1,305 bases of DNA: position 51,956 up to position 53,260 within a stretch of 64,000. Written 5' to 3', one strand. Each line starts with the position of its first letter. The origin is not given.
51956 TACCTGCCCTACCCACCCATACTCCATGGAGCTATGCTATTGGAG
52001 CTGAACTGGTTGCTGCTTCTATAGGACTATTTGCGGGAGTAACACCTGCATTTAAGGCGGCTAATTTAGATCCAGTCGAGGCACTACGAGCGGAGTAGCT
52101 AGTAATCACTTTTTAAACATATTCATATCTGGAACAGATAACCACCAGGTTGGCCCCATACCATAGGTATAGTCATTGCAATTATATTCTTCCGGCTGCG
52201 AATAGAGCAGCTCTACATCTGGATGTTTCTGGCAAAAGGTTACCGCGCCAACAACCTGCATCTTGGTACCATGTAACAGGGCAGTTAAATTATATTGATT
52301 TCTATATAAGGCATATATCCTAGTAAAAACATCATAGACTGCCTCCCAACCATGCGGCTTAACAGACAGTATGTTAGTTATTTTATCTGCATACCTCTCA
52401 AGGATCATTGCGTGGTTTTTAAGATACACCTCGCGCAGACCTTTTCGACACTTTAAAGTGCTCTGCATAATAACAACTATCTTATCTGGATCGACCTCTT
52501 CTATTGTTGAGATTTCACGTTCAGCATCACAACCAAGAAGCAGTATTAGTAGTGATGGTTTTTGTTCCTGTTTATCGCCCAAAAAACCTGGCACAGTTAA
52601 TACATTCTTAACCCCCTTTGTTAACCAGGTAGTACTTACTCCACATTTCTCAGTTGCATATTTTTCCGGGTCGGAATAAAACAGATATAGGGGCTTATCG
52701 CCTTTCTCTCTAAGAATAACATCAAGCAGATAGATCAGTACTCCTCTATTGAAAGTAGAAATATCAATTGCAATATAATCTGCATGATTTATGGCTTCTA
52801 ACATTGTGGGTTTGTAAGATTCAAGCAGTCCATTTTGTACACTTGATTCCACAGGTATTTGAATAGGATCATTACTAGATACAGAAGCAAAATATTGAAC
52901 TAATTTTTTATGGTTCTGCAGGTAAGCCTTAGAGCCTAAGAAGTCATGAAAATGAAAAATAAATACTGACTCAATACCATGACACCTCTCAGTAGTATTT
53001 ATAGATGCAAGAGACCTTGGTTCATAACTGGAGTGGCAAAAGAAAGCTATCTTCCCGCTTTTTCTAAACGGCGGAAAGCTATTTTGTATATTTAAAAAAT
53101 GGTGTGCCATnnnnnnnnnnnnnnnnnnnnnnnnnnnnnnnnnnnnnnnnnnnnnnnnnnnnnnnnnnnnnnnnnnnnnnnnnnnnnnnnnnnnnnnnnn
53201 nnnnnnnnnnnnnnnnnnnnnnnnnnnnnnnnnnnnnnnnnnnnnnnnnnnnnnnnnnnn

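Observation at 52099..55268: AT-rich two-gene islet of unknown function between a conserved ABC efflux operon and uvrB: best candidate for an undescribed (defence or signalling?) module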

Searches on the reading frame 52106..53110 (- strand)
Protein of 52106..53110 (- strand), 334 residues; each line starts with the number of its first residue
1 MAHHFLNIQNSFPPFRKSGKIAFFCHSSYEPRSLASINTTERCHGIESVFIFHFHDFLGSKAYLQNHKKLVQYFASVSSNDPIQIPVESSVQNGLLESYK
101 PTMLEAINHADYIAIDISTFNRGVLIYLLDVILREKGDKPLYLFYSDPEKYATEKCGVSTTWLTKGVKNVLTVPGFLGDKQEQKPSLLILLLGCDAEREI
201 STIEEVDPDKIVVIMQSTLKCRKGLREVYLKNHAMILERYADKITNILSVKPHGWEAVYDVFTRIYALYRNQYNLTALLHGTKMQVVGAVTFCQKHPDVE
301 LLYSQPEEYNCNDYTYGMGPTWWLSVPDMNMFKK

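Call 3: search_protein_families(library=pfam, proteins=[window:52106-53110:-], max_evalue=1)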
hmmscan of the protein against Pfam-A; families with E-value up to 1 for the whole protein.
window:52106-53110:- (334 aa): 1 family
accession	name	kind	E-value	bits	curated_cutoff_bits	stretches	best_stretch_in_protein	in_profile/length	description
PF19810.5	HFX_2341_N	-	0.0077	17.1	30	1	189-309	4-120/120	HFX_2341-like, N-terminal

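Call 4: search_protein_families(library=padloc, proteins=[window:52106-53110:-], max_evalue=1)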
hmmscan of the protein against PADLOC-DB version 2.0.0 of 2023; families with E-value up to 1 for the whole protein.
window:52106-53110:- (334 aa): 18 families
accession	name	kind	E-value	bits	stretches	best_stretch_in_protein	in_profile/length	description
PDLC01917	CARF6--CARF_CARF_CARF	-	9.8e-29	98.5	1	21-323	16-299/308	-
PDLC01922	CARF6--CARF_CARF_CARF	-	3.8e-22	77.1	1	95-322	84-289/295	-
PDLC01911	CARF6--CARF_CARF_CARF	-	1e-20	72.4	1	23-315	25-309/325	-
PDLC01920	CARF6--CARF_CARF_CARF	-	1.9e-10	38.6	1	107-309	76-279/297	-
PDLC01913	CARF6--CARF_CARF_CARF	-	1.3e-09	35.8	1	104-308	81-283/305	-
PDLC01914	CARF6--CARF_CARF_CARF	-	3.5e-09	34.5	1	110-310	94-293/311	-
PDLC01912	CARF6--CARF_CARF_CARF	-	1.4e-08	32.5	1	20-305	19-289/312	-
PDLC01915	CARF6--CARF_CARF_CARF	-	3.9e-07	27.8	1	23-300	22-267/297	-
PDLC01921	CARF6--CARF_CARF_CARF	-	8.4e-07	26.5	1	22-245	17-218/298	-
PDLC01925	CARF6--CARF_STK_AAA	-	0.00016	17.6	1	183-324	1044-1182/1187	-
PDLC01910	CARF6--CARF_CARF_CARF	-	0.00024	18.4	1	20-271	28-280/348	-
PDLC01923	CARF6--CARF_CARF_CARF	-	0.0006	17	1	22-177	22-165/299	-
PDLC01031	Csx1/Csm6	-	0.0011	16.6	1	186-274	3-81/357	CARF+HEPN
PDLC01813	CARF1--CARF_HEPN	-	0.0015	15.7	1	187-290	4-101/421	-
PDLC01847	CARF3--CARF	-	0.0022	15.6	1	189-312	9-125/239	-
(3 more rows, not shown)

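Call 5: search_protein_families(library=ncbifam, proteins=[window:52106-53110:-], max_evalue=1)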
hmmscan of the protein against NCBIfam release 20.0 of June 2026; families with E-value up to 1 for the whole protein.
window:52106-53110:- (334 aa): 1 family
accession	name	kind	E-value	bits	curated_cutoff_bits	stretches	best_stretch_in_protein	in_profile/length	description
NF007669.0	PRK10343.1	equivalog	0.13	12.5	175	1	86-137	20-71/97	ribosome assembly RNA-binding protein YhbY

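Call 6: search_solved_structures(query=window:52106-53110:-, max_evalue=10, show_alignments=2)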
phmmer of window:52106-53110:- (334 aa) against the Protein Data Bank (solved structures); distinct sequences matched with E-value up to 10: 0.

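Call 8: search_protein_families(library=phrogs, proteins=[window:52106-53110:-], max_evalue=1)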
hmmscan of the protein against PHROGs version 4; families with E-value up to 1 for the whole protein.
window:52106-53110:- (334 aa): 0 families

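Call 11: find_homologous_proteins(query=window:52106-53110:-)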
Query window:52106-53110:- (334 aa): 24 proteins with E <= 0.001 among 688 candidates.
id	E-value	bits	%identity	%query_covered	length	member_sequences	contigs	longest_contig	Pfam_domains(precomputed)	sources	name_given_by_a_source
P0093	1.4e-226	769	99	100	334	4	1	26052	-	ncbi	-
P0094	6.8e-175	599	78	100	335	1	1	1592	-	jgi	jgi:hypothetical protein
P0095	2.7e-169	581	74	100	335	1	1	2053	-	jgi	jgi:hypothetical protein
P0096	1.4e-160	552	69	100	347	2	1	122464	-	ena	-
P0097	2.1e-159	548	68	100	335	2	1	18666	-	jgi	-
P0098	7.0e-158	543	67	100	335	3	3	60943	-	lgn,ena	-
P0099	3.9e-157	541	68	100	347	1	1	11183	-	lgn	-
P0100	1.7e-155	535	69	100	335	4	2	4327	-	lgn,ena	-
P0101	4.4e-150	517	64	100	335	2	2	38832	PF19810.6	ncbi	-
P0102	2.2e-149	515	70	93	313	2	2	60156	-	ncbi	-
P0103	4.3e-147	508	63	100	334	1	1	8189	-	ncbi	-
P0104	1.4e-144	499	70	89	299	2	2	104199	-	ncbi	-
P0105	2.0e-140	486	60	100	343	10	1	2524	-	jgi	-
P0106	2.5e-140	485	61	100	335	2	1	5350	-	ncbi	-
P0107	1.4e-139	483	60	100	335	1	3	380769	-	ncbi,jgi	jgi:hypothetical protein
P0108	4.0e-138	478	60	100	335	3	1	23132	-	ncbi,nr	ncbi:MAG: hypothetical protein GY746_02600 [Gammaproteobacteria bacterium]|nr:hypothetical protein [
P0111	7.7e-135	467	59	100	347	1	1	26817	-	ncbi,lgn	-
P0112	1.4e-128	447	56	100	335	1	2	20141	-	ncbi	-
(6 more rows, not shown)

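Call 28: find_homologous_proteins(query=A2, max_evalue=0.001)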
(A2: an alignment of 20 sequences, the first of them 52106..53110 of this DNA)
Query A2 (20 sequences) (334 aa, profile of the alignment): 26 proteins with E <= 0.001 among 3436 candidates.
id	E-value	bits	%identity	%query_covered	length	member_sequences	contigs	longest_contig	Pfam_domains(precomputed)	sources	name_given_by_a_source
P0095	3.3e-192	656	74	100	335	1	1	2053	-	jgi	jgi:hypothetical protein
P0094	6.4e-192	655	78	100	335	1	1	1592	-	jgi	jgi:hypothetical protein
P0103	4.6e-190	649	63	100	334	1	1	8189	-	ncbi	-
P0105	6.9e-189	645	60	100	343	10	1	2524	-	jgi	-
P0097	3.8e-188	643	68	100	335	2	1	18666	-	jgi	-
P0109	4.9e-188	642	58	100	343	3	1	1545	-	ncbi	-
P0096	6.3e-188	642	69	100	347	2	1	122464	-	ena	-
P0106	7.0e-188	642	61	100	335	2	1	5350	-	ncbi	-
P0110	6.0e-187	639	61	99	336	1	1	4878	-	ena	-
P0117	1.2e-185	634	60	100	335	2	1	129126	-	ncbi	-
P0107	1.0e-184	631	60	100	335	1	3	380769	-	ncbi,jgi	jgi:hypothetical protein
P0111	1.2e-183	628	59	100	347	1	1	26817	-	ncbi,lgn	-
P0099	4.0e-183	626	68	100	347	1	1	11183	-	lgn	-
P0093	7.4e-183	625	99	100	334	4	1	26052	-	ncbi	-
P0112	3.7e-182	623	56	100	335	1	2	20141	-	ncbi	-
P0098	3.8e-182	623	67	100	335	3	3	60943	-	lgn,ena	-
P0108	6.9e-182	622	60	100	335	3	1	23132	-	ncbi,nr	ncbi:MAG: hypothetical protein GY746_02600 [Gammaproteobacteria bacterium]|nr:hypothetical protein [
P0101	3.9e-181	620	64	100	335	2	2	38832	PF19810.6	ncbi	-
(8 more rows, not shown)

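Call 39: find_encoding_contigs(protein=P0101, flank=8000, max_places=2)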
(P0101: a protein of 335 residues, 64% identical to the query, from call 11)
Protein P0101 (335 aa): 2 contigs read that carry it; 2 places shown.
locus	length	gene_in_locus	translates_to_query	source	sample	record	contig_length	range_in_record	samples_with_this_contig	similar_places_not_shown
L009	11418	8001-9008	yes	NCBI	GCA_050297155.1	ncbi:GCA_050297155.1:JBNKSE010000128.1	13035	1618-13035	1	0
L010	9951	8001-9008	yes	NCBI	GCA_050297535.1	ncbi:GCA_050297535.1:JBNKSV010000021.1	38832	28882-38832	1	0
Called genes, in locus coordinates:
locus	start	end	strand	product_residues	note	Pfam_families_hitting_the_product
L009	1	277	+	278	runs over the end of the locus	PF01435:Peptidase_M48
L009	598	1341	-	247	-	PF00092:VWA, PF13519:VWA_2 (faint)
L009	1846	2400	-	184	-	PF07963:N_methyl (weak), PF12019:GspH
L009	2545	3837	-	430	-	PF00155:Aminotran_1_2, PF01041:DegT_DnrJ_EryC1 (weak)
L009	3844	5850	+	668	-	PF00270:DEAD (faint), PF04851:ResIII, PF17757:UvrB_inter, PF27431:UvrB_3rd, PF00271:Helicase_C, PF12344:UvrB, PF02151:UVR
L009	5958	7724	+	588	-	-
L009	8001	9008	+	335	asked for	PF19810:HFX_2341_N (faint)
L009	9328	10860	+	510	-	PF02518:HATPase_c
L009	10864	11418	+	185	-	?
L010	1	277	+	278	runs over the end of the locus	PF01435:Peptidase_M48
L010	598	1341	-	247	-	PF00092:VWA, PF13519:VWA_2 (faint)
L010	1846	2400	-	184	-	PF07963:N_methyl (weak), PF12019:GspH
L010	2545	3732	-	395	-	PF00155:Aminotran_1_2, PF01041:DegT_DnrJ_EryC1 (weak)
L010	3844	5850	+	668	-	PF00270:DEAD (faint), PF04851:ResIII, PF17757:UvrB_inter, PF27431:UvrB_3rd, PF00271:Helicase_C, PF12344:UvrB, PF02151:UVR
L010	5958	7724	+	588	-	-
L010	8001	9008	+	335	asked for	PF19810:HFX_2341_N (faint)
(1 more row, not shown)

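Call 40: find_encoding_contigs(protein=P0098, flank=8000, max_places=2)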
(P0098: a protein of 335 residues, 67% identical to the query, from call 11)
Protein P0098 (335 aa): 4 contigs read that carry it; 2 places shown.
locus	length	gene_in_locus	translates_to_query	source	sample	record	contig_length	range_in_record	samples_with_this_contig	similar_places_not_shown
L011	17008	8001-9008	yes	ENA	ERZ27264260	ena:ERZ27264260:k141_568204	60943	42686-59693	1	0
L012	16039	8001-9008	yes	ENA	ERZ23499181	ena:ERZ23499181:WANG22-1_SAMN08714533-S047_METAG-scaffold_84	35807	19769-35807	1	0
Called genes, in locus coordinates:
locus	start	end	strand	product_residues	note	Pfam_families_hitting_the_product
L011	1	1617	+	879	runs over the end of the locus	PF13506:Glyco_transf_21, PF00535:Glycos_transf_2, PF13641:Glyco_tranf_2_3, PF13632:Glyco_trans_2_3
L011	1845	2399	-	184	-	PF12019:GspH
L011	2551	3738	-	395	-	PF00155:Aminotran_1_2, PF01041:DegT_DnrJ_EryC1 (faint)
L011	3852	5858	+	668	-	PF00270:DEAD (faint), PF04851:ResIII, PF17757:UvrB_inter, PF27431:UvrB_3rd, PF00271:Helicase_C, PF12344:UvrB, PF02151:UVR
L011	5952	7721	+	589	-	-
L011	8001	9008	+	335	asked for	-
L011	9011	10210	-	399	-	PF12704:MacB_PCD, PF02687:FtsX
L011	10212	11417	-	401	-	PF12704:MacB_PCD, PF02687:FtsX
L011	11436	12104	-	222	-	PF00005:ABC_tran, PF02463:SMC_N (faint), PF13304:AAA_21 (faint)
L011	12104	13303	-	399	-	PF25917:BSH_RND (weak), PF25954:Beta-barrel_RND_2 (weak), PF25990:Beta-barrel_YknX (faint), PF25989:YknX_C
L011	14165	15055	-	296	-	PF10386:DUF2441 (weak)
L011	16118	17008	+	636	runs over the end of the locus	PF02824:TGS, PF07973:tRNA_SAD, PF00587:tRNA-synt_2b, PF03129:HGTP_anticodon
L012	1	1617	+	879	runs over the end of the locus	PF13506:Glyco_transf_21, PF00535:Glycos_transf_2, PF13641:Glyco_tranf_2_3, PF13632:Glyco_trans_2_3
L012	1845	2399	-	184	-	PF12019:GspH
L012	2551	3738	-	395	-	PF00155:Aminotran_1_2, PF01041:DegT_DnrJ_EryC1 (faint)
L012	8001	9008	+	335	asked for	-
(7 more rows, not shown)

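Call 42: search_protein_representatives(alignment_id=A2)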
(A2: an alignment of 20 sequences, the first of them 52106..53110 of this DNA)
Query: 20 sequences, 335 profile positions. Proteins with E-value up to 0.001 (for the whole library): 1109; up to 1e-10: 486; up to 1e-30: 30. The best 150 are listed.
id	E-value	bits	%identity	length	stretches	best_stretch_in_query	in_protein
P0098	1.2e-182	622.8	-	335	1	1-335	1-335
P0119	9.2e-84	297.7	-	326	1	11-324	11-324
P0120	2.0e-61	224.3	-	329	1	19-325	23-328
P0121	8.2e-58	212.4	-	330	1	9-326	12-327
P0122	1.6e-57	211.4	-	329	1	16-321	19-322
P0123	3.7e-54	200.4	-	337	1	22-325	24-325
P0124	7.3e-53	196.2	-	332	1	19-320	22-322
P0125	6.4e-51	189.8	-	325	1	15-325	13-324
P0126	7.7e-49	182.9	-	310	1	21-323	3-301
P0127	2.4e-48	181.3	-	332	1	18-322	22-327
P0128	7.3e-47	176.4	-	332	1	18-323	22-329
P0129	9.9e-46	172.7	-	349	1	17-326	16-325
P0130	3.9e-45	170.7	-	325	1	18-321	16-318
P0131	4.3e-45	170.6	-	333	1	23-323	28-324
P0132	9.7e-45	169.4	-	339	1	9-325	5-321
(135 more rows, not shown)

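Call 43: predict_structure(alignment_id=A2)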
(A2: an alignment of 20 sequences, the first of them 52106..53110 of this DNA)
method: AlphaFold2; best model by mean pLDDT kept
length: 334 residues; sequences in the alignment: 20
mean_pLDDT: 78.3   pTM: 0.82
mean pLDDT of the five models: 78.3, 75.7, 75.3, 72.6, 72.3
residues with pLDDT >= 90: 100; 70-90: 147; 50-70: 57; < 50: 30
segments of 3 or more residues with pLDDT < 50: 1-9, 152-162, 311-316
pLDDT, mean of each block of 10 residues (from residue 1): 35 76 86 56 78 77 84 87 84 76 95 88 87 91 74 41 66 87 93 80 92 78 65 85 92 76 94 92 81 91 75 51 79 57
secondary structure, 60 per line:
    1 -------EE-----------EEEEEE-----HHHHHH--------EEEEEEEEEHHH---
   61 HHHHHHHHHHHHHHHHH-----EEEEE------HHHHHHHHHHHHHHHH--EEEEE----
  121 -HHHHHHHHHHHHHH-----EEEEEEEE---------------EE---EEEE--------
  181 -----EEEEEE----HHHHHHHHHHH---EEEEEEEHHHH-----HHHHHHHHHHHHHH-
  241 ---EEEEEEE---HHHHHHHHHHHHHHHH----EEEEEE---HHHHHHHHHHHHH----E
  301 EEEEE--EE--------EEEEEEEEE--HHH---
elements in order: E21-26 H32-37 E46-54 H61-77 E83-87 H94-109 E112-116 H122-135 E141-148 E169-172 E186-191 H196-206 E210-216 H217-220 H226-239 E244-250 H254-269 E274-279 H283-295 E300-305 E318-326

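Call 48: fold_search(model_id=the predicted structure, library=pdb)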
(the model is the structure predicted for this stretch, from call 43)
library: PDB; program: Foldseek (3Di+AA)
matches with E <= 10: 1689; with E <= 0.001: 105
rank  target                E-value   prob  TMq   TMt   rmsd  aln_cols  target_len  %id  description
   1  6vwa                  8.0e-06  1.00  0.27  0.27  17.5       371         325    8  C-terminal regulatory domain of the chloride transporter KCC-1 from C. elegans (released 2020-07-15)
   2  7d8z_A                1.6e-05  0.99  0.25  0.12  17.5       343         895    8  human potassium-chloride co-transporter KCC2 (released 2020-12-30)
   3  8fwi_A                2.4e-05  0.90  0.20  0.14  22.5       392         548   13  Structure of dodecameric KaiC-RS-S413E/S414E solved by cryo-EM (released 2023-03-22)
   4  3k0f_C                3.0e-05  0.91  0.22  0.17  22.1       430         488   10  Crystal structure of the phosphorylation-site double mutant T426A/T432A of the KaiC circadian clock protein (released 2010-03-31)
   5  9ofh_A                3.4e-05  0.91  0.22  0.17  20.9       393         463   11  Extended conformation of dusk state KaiC (released 2025-05-14)
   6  8zn5_A                3.6e-05  0.91  0.21  0.17  21.9       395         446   12  Crystal Structure of Designed Clock Protein KaiC (released 2025-04-16)
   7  7s67_A                3.8e-05  0.95  0.23  0.17  22.0       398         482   10  Extended conformation of daytime state KaiC (released 2021-09-22)
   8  7s65_A                4.0e-05  0.90  0.22  0.17  22.4       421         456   11  Compressed conformation of nighttime state KaiC (released 2021-09-22)
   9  3k0e_B                4.3e-05  0.89  0.21  0.16  22.2       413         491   12  Crystal structure of the phosphorylation-site mutant T426N of the KaiC circadian clock protein (released 2010-03-31)
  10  3k0c_B                4.6e-05  0.91  0.23  0.18  20.9       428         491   10  Crystal structure of the phosphorylation-site double mutant S431A/T432E of the KaiC circadian clock protein (released 2010-03-31)
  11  3s1a_B                4.6e-05  0.89  0.22  0.16  22.3       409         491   11  Crystal structure of the phosphorylation-site double mutant S431E/T432E of the KaiC circadian clock protein (released 2011-09-21)
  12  8fwj_A                4.6e-05  0.89  0.21  0.14  21.0       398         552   14  Structure of dodecameric KaiC-RS-S413E/S414E complexed with KaiB-RS solved by cryo-EM (released 2023-03-22)
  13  7aio_A                5.5e-05  0.96  0.23  0.10  17.1       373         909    8  Structure of Human Potassium Chloride Transporter KCC3 S45D/T940D/T997D in NaCl (Subclass) (released 2021-06-02)
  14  7aio_B                5.8e-05  0.96  0.23  0.11  16.9       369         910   10  Structure of Human Potassium Chloride Transporter KCC3 S45D/T940D/T997D in NaCl (Subclass) (released 2021-06-02)
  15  4dug_C                5.8e-05  0.87  0.21  0.16  21.3       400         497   10  Crystal Structure of Circadian Clock Protein KaiC E318A Mutant (released 2012-03-14)
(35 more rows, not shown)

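Call 50: search_protein_families(library=pfam, alignment_id=A3, max_evalue=0.01)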
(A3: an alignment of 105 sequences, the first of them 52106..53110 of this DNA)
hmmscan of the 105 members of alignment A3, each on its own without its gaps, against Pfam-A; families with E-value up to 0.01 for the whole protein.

A. member 1, window:52106-53110:- (334 aa): 1 family
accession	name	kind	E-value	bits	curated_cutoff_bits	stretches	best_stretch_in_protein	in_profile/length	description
PF19810.5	HFX_2341_N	-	0.0077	17.1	30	0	189-309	4-120/120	HFX_2341-like, N-terminal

B. families by the number of members that match (of 105 scanned): 7 families
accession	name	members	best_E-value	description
PF19810.5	HFX_2341_N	59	1.7e-12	HFX_2341-like, N-terminal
PF22662.2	Csa3_N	3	2e-06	Csa3 CRISPR-associated Rossmann-like domain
PF06248.19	Zw10_N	1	0.0011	Centromere/kinetochore Zw10 N-terminal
PF23400.1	CARF_Card1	1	0.0018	Card1 CARF domain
PF10665.14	Minor_capsid_1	1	0.003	Minor capsid protein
PF10391.15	DNA_pol_lambd_f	1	0.0071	Fingers domain of DNA polymerase lambda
PF25230.1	DUF7846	1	0.009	Domain of unknown function (DUF7846)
